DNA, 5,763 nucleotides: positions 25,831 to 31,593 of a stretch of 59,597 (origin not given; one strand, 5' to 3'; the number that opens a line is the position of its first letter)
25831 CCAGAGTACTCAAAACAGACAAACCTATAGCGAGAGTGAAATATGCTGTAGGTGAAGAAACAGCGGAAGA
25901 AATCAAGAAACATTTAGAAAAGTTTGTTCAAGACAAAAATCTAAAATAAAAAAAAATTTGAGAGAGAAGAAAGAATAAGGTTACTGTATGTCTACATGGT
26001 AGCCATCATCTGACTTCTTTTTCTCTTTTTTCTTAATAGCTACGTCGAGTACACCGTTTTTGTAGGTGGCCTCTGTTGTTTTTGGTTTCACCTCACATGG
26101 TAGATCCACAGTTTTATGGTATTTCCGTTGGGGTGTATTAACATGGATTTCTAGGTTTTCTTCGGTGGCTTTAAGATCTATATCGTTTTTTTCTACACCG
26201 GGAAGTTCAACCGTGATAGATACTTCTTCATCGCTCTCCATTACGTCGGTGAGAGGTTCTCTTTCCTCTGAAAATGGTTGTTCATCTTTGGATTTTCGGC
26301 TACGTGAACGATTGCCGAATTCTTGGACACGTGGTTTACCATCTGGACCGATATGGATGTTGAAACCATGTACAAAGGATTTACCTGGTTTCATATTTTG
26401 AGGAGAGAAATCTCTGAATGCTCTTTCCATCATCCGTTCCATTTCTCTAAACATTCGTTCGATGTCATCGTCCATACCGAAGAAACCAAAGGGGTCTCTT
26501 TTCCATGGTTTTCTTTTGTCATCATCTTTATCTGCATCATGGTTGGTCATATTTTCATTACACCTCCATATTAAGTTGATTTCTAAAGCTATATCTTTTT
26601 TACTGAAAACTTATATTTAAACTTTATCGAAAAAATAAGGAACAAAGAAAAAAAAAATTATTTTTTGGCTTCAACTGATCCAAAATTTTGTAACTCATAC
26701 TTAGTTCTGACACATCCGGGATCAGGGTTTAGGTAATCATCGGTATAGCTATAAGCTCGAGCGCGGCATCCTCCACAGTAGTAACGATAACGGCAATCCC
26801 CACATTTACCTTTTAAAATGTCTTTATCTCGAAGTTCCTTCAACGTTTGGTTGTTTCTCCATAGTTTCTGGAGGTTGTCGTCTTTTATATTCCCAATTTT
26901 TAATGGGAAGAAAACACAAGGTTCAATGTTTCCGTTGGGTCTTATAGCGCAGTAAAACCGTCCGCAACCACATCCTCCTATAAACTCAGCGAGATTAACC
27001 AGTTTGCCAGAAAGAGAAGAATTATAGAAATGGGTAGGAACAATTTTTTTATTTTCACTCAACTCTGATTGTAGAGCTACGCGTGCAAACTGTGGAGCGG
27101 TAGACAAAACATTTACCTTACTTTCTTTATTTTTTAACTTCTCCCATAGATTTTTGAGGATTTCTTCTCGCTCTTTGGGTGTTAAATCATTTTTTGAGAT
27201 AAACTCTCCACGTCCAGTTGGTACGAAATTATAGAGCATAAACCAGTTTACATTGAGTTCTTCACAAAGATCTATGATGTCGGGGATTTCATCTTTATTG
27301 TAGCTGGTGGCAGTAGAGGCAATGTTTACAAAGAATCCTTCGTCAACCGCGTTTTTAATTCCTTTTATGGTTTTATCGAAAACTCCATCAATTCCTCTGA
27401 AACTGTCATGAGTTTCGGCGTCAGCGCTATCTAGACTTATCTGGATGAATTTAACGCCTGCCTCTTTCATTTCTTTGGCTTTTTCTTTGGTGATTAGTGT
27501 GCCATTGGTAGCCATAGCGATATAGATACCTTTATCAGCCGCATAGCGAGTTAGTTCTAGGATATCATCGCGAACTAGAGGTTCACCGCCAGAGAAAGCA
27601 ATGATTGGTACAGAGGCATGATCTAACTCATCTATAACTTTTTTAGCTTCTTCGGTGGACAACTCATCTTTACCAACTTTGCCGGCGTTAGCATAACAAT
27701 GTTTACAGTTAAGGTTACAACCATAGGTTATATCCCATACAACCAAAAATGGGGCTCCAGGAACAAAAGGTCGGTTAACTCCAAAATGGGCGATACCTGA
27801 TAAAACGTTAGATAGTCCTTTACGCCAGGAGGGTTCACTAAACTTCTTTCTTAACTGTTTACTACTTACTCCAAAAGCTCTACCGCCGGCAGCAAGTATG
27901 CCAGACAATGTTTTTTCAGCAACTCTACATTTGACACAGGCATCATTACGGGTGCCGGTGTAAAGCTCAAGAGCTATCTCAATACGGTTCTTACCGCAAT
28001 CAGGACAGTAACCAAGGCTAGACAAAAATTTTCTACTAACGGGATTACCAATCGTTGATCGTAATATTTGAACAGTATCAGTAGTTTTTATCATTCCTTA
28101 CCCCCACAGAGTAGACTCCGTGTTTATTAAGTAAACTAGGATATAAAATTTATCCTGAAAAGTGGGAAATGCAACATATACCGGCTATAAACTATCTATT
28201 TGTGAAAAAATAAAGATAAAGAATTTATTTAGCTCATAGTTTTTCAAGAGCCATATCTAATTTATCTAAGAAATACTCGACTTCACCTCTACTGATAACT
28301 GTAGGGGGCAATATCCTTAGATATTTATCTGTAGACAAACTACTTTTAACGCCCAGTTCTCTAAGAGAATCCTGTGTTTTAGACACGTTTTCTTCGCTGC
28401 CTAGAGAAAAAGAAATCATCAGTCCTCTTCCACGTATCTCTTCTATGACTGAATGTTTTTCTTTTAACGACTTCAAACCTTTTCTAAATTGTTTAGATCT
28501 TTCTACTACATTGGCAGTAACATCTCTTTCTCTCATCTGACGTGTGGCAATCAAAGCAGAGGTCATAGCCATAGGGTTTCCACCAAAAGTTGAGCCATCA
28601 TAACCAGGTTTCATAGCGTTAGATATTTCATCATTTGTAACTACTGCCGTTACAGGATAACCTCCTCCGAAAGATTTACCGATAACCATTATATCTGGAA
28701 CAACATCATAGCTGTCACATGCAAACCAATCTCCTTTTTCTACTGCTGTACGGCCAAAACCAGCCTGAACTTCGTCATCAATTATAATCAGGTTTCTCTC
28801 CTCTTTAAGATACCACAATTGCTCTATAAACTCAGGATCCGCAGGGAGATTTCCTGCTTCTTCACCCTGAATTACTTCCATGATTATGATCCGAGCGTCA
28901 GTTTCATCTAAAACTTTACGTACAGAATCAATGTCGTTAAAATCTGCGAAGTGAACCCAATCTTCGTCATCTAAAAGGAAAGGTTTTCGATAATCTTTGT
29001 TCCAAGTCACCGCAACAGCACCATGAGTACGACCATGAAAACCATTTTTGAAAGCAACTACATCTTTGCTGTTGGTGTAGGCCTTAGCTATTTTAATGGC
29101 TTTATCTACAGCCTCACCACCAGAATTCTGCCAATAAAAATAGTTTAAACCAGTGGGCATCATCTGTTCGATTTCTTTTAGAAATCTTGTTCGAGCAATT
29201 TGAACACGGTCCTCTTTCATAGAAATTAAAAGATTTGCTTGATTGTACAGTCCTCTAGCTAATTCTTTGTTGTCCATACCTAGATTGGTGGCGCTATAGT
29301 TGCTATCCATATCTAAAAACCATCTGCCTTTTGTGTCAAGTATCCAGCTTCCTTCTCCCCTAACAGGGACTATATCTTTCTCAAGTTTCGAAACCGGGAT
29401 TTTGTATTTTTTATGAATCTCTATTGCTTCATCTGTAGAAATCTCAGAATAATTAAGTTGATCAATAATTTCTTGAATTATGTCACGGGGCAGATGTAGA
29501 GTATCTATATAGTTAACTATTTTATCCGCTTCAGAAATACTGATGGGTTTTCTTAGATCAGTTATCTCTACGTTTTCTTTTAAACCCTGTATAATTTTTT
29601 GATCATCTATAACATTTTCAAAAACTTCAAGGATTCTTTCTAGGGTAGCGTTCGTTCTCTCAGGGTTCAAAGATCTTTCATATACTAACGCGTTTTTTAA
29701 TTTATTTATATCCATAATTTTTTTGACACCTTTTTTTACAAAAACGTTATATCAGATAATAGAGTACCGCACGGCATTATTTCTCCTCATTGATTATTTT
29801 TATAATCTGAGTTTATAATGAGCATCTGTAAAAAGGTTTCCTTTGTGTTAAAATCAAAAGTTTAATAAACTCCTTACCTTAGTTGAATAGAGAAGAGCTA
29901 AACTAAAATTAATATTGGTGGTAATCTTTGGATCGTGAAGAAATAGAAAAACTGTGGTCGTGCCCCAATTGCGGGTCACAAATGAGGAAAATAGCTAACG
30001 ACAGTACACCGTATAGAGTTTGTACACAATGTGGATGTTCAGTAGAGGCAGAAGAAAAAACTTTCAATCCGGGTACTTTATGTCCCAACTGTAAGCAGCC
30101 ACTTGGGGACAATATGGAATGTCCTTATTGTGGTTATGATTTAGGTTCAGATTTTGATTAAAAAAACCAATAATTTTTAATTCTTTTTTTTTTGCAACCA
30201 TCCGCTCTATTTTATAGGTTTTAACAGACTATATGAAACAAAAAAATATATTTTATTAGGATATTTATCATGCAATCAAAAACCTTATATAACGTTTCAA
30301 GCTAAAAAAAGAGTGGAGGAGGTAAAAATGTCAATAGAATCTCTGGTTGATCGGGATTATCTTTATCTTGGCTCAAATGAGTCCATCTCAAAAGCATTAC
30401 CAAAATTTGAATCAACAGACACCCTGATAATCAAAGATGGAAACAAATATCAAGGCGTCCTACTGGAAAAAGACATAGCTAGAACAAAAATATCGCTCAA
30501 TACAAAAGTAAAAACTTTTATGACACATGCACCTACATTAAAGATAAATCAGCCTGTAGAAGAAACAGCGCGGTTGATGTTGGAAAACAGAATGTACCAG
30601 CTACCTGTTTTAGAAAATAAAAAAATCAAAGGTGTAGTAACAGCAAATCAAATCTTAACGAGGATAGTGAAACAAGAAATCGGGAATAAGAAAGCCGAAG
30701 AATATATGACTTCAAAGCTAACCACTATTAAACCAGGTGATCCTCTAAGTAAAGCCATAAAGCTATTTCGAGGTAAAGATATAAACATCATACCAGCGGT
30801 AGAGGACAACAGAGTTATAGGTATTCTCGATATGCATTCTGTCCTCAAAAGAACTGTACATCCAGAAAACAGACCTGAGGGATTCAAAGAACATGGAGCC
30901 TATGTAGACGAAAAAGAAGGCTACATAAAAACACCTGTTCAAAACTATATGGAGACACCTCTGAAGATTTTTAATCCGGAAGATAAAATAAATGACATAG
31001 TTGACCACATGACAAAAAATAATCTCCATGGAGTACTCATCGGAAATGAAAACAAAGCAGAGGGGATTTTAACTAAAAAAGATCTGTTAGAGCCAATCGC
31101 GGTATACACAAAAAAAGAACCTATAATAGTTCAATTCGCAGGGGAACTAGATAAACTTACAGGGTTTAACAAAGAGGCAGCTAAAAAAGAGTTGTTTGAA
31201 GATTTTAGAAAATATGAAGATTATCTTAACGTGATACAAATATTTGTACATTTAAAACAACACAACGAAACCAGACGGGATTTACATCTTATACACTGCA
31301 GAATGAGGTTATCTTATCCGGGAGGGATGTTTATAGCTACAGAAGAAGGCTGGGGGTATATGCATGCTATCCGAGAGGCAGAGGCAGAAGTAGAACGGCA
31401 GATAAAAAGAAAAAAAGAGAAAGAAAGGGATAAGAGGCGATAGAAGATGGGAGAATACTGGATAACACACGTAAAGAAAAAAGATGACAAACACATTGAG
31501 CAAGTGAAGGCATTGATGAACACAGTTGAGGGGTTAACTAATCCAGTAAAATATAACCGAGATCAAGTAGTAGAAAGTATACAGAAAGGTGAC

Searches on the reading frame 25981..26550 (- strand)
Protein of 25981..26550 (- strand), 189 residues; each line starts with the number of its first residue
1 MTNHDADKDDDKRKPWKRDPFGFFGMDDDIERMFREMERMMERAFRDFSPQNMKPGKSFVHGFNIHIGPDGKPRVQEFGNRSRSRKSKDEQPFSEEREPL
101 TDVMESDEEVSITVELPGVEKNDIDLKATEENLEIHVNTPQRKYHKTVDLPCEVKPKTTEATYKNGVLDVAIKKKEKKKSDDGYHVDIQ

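Call 41: search_protein_families(library=pfam, proteins=[window:25981-26550:-])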
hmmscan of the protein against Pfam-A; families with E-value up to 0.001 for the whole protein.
window:25981-26550:- (189 aa): 2 families
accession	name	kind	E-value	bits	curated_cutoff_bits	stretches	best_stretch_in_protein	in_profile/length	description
PF00011.27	HSP20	-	3.6e-11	43.5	20.8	1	102-189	1-102/102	Hsp20/alpha crystallin family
PF17886.7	ArsA_HSP20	-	2.2e-06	27.6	22.5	1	109-170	3-61/63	HSP20-like domain found in ArsA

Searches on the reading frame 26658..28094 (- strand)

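Call 42: search_protein_families(library=pfam, proteins=[window:26658-28094:-])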
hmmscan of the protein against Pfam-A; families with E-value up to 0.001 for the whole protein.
window:26658-28094:- (478 aa): 3 families
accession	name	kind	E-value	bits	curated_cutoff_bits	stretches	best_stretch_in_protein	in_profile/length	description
PF04055.27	Radical_SAM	-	7.2e-33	114.5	29.5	1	122-276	3-165/166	Radical SAM superfamily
PF13353.11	Fer4_12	-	9.1e-10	39.4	22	1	123-222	12-114/137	4Fe-4S single cluster domain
PF13186.11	SPASM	-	1.5e-09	38.4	21.5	1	375-434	1-66/67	Iron-sulfur cluster-binding domain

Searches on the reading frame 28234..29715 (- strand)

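Call 42: search_protein_families(library=pfam, proteins=[window:28234-29715:-])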
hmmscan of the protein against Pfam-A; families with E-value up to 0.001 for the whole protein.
window:28234-29715:- (493 aa): 1 family
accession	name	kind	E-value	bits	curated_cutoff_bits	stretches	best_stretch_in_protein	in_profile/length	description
PF00202.27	Aminotran_3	-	2e-76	257.7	30.5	1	115-490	11-403/403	Aminotransferase class-III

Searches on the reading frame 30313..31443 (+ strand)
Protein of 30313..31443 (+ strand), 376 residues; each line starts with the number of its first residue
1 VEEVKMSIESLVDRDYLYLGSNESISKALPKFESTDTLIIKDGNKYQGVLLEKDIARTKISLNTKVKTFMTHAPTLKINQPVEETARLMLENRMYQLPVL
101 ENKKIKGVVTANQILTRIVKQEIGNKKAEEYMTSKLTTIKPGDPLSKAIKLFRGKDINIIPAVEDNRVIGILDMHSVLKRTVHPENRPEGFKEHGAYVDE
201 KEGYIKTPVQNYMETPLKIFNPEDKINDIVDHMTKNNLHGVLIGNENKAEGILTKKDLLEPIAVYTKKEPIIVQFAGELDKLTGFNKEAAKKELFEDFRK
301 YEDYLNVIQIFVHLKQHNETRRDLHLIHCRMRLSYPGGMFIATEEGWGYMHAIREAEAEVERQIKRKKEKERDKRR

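Call 42: search_protein_families(library=pfam, proteins=[window:30313-31443:+])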
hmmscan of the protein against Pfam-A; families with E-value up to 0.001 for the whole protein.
window:30313-31443:+ (376 aa): 2 families
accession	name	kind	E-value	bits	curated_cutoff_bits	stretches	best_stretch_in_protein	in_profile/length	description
PF00571.33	CBS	-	5.8e-36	123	24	3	129-180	2-54/57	CBS domain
PF02482.25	Ribosomal_S30AE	-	9.9e-06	26.6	23.7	1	294-371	18-87/88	Sigma 54 modulation protein / S30EA ribosomal protein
